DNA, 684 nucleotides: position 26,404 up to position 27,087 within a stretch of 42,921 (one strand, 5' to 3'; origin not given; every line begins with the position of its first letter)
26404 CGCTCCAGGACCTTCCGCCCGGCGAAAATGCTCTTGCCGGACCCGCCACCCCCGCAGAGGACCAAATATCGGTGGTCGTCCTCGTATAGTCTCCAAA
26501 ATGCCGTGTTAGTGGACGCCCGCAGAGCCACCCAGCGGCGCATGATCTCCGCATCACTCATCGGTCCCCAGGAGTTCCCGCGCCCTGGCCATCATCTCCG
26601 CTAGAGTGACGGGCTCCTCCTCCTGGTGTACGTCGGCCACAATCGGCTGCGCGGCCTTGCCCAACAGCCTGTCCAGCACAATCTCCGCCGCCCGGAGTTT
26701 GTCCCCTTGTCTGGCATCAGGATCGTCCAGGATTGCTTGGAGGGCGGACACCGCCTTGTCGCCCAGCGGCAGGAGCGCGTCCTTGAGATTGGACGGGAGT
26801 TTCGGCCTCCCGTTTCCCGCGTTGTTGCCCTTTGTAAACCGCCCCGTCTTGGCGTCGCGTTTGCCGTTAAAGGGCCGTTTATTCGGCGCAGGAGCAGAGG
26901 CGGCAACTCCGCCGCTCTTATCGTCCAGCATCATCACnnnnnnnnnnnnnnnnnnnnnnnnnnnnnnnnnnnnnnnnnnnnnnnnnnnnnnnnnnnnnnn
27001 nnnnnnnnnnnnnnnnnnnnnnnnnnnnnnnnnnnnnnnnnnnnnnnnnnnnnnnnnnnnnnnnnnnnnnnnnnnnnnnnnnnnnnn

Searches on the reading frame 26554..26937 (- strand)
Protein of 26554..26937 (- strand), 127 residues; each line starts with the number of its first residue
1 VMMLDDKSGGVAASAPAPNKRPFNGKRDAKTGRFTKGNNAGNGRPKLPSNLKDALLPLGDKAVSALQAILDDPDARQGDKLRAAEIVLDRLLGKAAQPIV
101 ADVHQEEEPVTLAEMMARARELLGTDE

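Call 8: search_protein_families(library=pfam, proteins=[window:26554-26937:-], max_evalue=0.01)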
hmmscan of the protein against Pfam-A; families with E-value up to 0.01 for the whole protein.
window:26554-26937:- (127 aa): 0 families

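Call 9: search_protein_families(library=phrogs, proteins=[window:26554-26937:-], max_evalue=0.001)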
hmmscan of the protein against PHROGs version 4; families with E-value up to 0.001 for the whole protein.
window:26554-26937:- (127 aa): 0 families

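Call 10: find_related_loci(query=window:26554-26937:-, collection=viral_contigs, flank=3000)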
Query window:26554-26937:- (127 aa) in viral_contigs; peptide patterns used: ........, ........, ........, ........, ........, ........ (x = any residue, [..] = any of these).
10 stretches matched a pattern, but none encodes a relative of the query by tblastn (E <= 1e-3).
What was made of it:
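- Tried and rejected: TerS pattern scan of IMG/VR: no relatives found (call 10).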

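Call 18: find_homologous_proteins(query=window:26554-26934:-)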
Query window:26554-26934:- (126 aa): 13 proteins with E <= 0.001 among 98 candidates.
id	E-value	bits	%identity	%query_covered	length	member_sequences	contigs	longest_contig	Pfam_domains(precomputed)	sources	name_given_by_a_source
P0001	8.9e-73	260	100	99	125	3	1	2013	-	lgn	-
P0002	9.4e-53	195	84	100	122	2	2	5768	-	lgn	-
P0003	4.7e-42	161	72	97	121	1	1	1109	-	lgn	-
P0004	2.8e-37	145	69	89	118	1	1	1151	-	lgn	-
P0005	3.0e-34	136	72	77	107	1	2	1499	-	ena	-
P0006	1.2e-32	130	66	79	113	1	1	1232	-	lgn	-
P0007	4.3e-30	122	67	75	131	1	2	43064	PF18932.6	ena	-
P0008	2.2e-28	117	60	84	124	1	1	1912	-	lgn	-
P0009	2.4e-28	117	65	77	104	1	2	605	PF18932.6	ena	-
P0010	6.9e-25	105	56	84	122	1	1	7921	-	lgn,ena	-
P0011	5.6e-23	99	60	73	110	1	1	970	PF18932.6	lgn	-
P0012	2.1e-22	97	54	87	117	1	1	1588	-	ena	-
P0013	1.3e-15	76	52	75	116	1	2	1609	PF18932.6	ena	-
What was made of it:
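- On Terminase small subunit (identity of the first gene): Some homologues carry DUF5681 (call 18).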

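Call 21: find_encoding_contigs(protein=P0007, flank=6000, max_places=4)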
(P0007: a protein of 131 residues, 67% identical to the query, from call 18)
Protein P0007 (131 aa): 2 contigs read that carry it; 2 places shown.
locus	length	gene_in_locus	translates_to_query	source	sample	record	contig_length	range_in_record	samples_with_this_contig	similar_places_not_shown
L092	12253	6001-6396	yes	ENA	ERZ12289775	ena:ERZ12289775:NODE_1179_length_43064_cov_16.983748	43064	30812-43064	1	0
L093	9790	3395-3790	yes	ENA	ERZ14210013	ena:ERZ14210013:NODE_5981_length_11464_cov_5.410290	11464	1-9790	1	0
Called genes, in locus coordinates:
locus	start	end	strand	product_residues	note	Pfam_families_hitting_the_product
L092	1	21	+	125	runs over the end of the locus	-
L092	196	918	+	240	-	-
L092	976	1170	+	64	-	-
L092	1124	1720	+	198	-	-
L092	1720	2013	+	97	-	-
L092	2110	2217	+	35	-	-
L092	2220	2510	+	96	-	PF22253:DUF6948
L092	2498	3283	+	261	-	-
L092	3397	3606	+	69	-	-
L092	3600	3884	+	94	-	PF11195:Tad2-like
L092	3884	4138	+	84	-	-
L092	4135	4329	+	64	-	-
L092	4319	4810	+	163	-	-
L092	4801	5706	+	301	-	PF01507:PAPS_reduct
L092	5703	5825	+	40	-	-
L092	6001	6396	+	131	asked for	PF18932:DUF5681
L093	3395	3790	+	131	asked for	PF18932:DUF5681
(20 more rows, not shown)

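Call 22: find_encoding_contigs(protein=P0002, flank=6000, max_places=4)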
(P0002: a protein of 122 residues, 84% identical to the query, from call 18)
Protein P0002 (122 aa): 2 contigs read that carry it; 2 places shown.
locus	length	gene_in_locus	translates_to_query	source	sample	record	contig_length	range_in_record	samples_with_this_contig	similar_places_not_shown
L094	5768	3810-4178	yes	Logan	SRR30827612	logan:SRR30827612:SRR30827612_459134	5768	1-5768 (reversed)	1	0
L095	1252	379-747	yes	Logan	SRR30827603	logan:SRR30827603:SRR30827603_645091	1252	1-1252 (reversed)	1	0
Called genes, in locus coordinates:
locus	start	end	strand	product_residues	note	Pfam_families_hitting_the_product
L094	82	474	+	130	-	PF18909:dGTP_diPhyd_N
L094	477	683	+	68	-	-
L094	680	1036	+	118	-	PF05866:RusA (weak)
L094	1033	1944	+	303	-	-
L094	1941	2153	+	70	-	PF22811:Zn_ribbon_NrdR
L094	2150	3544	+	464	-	PF00145:DNA_methylase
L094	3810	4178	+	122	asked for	-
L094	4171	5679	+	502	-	PF04466:Terminase_3, PF03237:Terminase_6N (weak)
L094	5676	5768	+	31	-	?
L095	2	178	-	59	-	?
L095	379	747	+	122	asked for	-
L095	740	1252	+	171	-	?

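Call 34: find_related_loci(query=A1, collection=metagenome_contigs, flank=2500)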
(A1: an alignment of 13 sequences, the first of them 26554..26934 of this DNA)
Query A1 (126 aa) in metagenome_contigs; peptide patterns used: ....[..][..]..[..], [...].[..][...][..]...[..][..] (x = any residue, [..] = any of these).
203 stretches matched a pattern; 9 encode a relative of the query (tblastn E <= 1e-3); 9 distinct loci.
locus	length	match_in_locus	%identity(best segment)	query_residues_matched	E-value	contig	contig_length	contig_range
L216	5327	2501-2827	44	8-122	4e-22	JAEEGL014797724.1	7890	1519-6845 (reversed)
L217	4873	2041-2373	44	8-122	3e-20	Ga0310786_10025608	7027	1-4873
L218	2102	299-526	50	26-101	4e-19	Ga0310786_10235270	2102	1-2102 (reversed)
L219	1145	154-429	40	22-114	2e-17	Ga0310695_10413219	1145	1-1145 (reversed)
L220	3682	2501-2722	48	26-98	6e-16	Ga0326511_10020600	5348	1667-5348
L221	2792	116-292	52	41-104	1e-14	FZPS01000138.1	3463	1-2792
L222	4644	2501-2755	38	5-96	3e-12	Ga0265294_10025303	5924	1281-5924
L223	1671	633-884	44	23-107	1e-10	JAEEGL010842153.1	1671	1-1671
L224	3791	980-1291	33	24-116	2e-10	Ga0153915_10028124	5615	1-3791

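Call 36: find_encoding_contigs(protein=P0003, flank=3000, max_places=3)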
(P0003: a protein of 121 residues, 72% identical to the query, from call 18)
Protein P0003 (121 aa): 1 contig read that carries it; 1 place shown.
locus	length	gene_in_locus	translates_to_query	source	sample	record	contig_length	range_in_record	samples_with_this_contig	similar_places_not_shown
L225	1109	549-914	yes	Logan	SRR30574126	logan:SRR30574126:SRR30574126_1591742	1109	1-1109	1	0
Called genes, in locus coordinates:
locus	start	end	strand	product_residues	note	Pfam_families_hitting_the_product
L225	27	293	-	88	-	-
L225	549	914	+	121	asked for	-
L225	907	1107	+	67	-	?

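Call 37: find_encoding_contigs(protein=P0004, flank=3000, max_places=3)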
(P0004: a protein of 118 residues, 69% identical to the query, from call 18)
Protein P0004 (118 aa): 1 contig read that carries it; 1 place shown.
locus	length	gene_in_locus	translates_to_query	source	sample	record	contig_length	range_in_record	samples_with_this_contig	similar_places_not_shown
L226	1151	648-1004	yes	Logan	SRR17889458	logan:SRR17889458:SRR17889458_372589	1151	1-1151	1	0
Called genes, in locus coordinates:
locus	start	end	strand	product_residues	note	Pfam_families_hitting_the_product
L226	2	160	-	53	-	?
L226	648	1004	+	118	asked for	-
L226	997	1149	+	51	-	?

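Call 38: find_encoding_contigs(protein=P0005, flank=3000, max_places=3)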
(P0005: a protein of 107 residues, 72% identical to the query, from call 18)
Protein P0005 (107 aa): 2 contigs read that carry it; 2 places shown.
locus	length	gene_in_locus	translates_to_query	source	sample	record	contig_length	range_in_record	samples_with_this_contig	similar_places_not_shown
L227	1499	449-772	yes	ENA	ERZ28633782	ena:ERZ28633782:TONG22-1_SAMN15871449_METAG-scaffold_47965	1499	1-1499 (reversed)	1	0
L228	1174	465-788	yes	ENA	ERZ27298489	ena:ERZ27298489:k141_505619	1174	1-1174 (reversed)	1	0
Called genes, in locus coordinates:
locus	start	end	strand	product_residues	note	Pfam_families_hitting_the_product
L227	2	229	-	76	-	?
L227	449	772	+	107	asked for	-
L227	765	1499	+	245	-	?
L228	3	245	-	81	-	?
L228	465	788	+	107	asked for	-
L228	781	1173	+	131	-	?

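Call 39: find_encoding_contigs(protein=P0006, flank=3000, max_places=3)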
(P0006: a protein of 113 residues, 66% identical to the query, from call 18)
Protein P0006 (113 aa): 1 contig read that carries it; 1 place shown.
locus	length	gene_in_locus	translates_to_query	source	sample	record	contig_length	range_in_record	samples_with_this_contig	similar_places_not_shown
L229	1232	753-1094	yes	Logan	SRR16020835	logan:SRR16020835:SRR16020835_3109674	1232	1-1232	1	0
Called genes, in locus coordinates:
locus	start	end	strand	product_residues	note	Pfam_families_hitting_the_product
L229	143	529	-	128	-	-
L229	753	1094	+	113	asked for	-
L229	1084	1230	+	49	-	?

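Call 54: search_solved_structures(query=A1, max_evalue=10)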
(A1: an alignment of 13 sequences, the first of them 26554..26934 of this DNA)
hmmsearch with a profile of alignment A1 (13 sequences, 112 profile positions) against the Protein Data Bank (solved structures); distinct sequences matched with E-value up to 10: 4.
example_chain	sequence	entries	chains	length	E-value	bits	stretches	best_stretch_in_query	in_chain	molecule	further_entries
6w7t_I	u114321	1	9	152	0.06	16.9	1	46-111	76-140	small terminase subunit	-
7joq_I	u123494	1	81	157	0.12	15.9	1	46-103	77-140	Small Terminase subunit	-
7mhb_A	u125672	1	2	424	1.7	12.2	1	56-89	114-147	ATP-dependent protease ATPase subunit HslU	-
9wxp_CJ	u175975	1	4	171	2.1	11.9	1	20-60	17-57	Collagen alpha-1(IX) chain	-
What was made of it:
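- On Terminase small subunit (identity of the first gene): The best PDB profile hits are small terminases, but at E 0.06-0.12 (call 54).
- The first gene overlaps TerL, and its profile best matches solved small terminases, though weakly (call 54).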

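Call 64: search_protein_families(library=pfam, proteins=[L229:143-529:-, L225:27-293:-, L227:2-229:-, L095:2-178:-, L226:2-160:-], max_evalue=0.01)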
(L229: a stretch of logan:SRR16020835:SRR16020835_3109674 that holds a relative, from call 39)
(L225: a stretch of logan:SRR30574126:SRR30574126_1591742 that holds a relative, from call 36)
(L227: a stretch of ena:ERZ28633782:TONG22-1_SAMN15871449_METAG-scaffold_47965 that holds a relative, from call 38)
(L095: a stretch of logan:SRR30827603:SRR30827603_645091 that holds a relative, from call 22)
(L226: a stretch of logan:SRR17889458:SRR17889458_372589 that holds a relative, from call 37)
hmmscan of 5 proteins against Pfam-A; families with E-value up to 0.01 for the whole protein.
L229:143-529:- (128 aa): 0 families

L225:27-293:- (88 aa): 0 families

L227:2-229:- (76 aa): 0 families

L095:2-178:- (59 aa): 0 families

L226:2-160:- (53 aa): 0 families
